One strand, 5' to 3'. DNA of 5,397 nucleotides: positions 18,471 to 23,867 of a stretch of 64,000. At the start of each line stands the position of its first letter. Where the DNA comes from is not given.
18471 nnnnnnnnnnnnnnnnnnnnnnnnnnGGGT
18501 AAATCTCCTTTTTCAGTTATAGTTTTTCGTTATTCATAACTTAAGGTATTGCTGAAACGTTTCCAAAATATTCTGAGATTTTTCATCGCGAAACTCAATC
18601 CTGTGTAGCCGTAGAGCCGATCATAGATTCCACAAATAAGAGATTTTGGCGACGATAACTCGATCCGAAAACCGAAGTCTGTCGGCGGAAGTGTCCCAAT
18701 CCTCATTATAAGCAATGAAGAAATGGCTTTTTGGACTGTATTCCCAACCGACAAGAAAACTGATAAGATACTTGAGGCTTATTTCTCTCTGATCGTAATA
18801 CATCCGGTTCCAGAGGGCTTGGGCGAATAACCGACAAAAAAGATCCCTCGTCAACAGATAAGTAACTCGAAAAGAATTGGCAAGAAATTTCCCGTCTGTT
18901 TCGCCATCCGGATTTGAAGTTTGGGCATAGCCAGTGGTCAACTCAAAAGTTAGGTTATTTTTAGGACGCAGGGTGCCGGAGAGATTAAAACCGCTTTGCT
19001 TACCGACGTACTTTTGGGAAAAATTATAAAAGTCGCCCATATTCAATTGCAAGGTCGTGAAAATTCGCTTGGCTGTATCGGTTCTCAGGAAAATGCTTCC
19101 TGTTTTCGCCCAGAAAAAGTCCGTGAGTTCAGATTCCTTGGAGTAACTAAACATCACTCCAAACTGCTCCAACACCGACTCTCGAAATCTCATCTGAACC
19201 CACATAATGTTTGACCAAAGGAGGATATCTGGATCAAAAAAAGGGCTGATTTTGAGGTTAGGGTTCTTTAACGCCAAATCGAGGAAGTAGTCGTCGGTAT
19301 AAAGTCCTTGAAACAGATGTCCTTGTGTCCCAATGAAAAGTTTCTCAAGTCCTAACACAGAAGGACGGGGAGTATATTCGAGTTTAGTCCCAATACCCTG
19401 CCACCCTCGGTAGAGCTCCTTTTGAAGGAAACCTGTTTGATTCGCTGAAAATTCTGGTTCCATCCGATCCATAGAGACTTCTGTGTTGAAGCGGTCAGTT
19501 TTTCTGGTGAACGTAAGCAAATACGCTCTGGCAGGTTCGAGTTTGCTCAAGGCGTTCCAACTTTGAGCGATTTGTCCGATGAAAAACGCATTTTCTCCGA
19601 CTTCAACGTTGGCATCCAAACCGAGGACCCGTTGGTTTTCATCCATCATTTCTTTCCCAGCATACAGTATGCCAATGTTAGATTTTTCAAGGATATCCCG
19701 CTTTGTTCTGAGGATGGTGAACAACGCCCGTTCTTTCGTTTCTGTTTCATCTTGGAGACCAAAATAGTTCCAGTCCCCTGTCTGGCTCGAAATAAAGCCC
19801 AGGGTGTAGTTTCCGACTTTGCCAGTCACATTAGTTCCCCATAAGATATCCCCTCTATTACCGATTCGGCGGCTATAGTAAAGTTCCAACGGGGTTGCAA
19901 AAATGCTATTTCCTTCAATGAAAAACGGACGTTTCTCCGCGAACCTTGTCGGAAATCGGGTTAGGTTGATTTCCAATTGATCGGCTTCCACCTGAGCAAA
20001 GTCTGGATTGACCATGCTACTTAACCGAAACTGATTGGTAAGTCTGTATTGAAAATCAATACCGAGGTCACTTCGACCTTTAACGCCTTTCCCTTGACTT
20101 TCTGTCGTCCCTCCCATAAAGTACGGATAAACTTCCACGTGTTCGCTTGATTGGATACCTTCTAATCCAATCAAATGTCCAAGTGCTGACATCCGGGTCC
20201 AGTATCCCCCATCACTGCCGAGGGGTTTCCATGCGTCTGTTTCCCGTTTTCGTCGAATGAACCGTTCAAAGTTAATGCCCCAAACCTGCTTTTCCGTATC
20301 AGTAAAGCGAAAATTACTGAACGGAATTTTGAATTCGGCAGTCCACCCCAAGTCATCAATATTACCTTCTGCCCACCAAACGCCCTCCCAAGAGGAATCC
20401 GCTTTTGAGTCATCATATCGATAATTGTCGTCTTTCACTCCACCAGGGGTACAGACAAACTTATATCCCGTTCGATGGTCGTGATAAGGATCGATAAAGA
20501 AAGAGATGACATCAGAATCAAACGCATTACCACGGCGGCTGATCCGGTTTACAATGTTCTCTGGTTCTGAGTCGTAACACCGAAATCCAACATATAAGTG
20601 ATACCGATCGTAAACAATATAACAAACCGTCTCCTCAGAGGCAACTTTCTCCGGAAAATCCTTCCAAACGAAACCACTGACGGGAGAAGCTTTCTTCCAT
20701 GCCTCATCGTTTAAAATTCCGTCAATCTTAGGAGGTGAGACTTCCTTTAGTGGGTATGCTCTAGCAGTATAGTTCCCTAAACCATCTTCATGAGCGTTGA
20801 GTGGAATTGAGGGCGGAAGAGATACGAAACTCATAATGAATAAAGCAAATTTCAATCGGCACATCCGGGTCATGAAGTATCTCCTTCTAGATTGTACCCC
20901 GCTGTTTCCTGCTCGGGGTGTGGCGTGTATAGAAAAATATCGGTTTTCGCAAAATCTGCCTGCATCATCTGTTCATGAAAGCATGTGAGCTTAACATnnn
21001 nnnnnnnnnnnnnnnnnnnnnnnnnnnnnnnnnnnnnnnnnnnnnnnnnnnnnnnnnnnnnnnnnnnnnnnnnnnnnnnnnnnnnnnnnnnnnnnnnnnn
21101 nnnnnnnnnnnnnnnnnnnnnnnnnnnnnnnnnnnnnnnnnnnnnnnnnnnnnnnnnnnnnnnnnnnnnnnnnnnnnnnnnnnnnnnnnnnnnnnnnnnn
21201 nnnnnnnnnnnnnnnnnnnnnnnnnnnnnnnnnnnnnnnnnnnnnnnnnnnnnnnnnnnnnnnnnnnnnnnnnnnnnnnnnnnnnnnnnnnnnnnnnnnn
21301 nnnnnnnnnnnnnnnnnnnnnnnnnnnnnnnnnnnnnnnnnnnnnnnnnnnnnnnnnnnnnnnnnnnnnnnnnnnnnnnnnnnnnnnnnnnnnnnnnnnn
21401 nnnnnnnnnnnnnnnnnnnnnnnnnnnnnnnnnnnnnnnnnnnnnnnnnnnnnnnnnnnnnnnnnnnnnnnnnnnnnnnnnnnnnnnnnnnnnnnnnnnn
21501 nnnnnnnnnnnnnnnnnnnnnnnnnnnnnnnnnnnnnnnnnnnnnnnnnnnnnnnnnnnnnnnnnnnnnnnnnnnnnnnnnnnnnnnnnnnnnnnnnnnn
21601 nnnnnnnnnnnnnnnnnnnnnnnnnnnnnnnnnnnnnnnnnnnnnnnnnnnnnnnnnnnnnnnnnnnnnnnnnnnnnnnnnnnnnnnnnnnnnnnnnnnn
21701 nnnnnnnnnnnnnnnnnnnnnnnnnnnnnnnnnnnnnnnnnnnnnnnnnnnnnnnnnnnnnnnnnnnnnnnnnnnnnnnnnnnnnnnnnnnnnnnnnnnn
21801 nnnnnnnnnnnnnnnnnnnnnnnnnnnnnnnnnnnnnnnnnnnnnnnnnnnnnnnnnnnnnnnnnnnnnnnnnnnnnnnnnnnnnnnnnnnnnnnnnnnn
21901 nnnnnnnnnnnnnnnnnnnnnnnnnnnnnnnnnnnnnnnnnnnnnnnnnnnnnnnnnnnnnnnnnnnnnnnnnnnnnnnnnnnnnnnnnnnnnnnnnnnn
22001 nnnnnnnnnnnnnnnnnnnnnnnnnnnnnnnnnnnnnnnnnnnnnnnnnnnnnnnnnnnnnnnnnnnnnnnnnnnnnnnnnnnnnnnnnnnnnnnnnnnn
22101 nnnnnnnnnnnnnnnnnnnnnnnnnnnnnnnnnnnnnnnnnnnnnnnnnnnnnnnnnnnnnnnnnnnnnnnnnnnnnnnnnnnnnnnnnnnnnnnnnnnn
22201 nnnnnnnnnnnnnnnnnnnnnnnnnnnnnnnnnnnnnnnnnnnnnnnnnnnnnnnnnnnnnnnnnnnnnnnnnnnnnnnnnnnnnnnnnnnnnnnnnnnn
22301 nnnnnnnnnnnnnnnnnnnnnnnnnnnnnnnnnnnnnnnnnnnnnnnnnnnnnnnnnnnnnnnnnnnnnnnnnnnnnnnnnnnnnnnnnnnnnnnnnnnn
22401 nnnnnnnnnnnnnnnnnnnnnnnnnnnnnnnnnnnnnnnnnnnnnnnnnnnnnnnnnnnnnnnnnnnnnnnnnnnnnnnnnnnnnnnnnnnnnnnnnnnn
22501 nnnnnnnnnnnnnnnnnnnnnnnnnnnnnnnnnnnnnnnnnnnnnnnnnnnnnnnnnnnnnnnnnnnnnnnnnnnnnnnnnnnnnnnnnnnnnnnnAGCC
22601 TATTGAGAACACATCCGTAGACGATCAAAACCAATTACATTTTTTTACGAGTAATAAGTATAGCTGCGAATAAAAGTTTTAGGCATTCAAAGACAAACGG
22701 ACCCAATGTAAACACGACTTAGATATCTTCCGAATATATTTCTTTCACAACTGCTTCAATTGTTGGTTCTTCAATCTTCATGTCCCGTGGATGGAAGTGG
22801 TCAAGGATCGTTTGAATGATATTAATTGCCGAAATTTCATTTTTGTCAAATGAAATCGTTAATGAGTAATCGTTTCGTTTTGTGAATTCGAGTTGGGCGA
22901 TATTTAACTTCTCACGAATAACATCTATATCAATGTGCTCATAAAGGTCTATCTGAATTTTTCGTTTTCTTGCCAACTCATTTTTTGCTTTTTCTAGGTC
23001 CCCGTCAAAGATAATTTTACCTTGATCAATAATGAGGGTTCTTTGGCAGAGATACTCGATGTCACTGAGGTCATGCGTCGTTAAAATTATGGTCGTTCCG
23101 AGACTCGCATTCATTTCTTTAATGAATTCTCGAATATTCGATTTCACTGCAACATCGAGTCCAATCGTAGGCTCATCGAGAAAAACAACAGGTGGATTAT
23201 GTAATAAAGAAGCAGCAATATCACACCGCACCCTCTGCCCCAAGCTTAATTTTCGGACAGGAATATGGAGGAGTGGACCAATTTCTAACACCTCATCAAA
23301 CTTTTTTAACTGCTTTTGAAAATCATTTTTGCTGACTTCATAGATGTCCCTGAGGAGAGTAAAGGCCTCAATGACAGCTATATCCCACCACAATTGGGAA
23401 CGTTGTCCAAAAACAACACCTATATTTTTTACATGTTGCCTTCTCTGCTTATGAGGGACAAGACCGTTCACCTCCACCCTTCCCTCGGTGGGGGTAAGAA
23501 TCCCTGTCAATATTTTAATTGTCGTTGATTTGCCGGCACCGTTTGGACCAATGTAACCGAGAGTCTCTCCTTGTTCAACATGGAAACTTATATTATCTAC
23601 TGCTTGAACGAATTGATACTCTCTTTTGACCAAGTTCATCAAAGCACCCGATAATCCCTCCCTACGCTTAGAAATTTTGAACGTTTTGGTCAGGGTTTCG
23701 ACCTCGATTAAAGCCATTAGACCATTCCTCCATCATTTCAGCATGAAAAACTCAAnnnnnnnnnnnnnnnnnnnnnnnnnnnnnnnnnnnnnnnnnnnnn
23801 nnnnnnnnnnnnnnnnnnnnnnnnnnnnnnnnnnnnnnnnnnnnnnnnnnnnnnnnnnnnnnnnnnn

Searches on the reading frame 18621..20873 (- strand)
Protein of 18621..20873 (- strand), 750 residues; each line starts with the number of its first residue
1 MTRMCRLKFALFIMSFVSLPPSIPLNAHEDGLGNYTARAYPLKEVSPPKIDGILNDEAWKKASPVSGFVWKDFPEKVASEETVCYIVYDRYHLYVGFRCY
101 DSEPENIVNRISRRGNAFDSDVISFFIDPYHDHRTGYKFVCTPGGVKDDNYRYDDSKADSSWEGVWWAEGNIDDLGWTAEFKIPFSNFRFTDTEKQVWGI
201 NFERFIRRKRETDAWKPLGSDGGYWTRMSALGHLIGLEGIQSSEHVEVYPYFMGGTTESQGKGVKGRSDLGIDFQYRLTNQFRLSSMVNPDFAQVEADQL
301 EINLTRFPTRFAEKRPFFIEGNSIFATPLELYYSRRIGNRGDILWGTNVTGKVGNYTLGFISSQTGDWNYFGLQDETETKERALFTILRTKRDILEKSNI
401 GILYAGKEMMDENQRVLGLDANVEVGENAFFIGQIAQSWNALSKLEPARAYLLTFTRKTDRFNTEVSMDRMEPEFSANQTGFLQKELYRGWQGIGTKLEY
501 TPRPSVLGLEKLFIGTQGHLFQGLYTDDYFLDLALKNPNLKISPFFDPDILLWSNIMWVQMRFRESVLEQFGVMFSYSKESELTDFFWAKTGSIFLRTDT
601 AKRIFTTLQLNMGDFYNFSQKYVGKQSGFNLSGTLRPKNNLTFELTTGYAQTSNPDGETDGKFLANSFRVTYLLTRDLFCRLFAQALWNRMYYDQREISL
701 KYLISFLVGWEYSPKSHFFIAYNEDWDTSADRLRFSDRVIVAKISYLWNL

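Call 83: search_protein_families(library=pfam, proteins=[window:18621-20873:-], max_evalue=0.00001)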
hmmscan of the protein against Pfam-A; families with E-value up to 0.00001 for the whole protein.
window:18621-20873:- (750 aa): 1 family
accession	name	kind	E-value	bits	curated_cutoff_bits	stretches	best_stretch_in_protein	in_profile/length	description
PF19313.5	DUF5916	-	2.9e-21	76.3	22.6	1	247-340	6-97/572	Domain of unknown function (DUF5916)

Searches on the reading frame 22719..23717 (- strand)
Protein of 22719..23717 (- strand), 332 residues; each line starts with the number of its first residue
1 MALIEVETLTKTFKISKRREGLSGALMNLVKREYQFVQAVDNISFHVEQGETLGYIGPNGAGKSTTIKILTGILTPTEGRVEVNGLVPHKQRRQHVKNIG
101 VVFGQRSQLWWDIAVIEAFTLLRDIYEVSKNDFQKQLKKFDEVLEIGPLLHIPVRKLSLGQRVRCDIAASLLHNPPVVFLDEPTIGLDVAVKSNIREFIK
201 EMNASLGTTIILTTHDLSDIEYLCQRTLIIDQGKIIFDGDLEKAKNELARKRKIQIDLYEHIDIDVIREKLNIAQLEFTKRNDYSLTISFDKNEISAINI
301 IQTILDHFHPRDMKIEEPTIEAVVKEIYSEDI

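Call 83: search_protein_families(library=pfam, proteins=[window:22719-23717:-], max_evalue=0.00001)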
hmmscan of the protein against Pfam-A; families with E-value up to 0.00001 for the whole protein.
window:22719-23717:- (332 aa): 2 families
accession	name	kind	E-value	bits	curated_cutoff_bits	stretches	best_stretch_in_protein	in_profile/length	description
PF00005.33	ABC_tran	-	5.9e-28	98.6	25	1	41-184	2-136/137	ABC transporter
PF13304.12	AAA_21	-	4.4e-15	57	27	1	152-217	233-300/304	AAA domain, putative AbiEii toxin, Type IV TA system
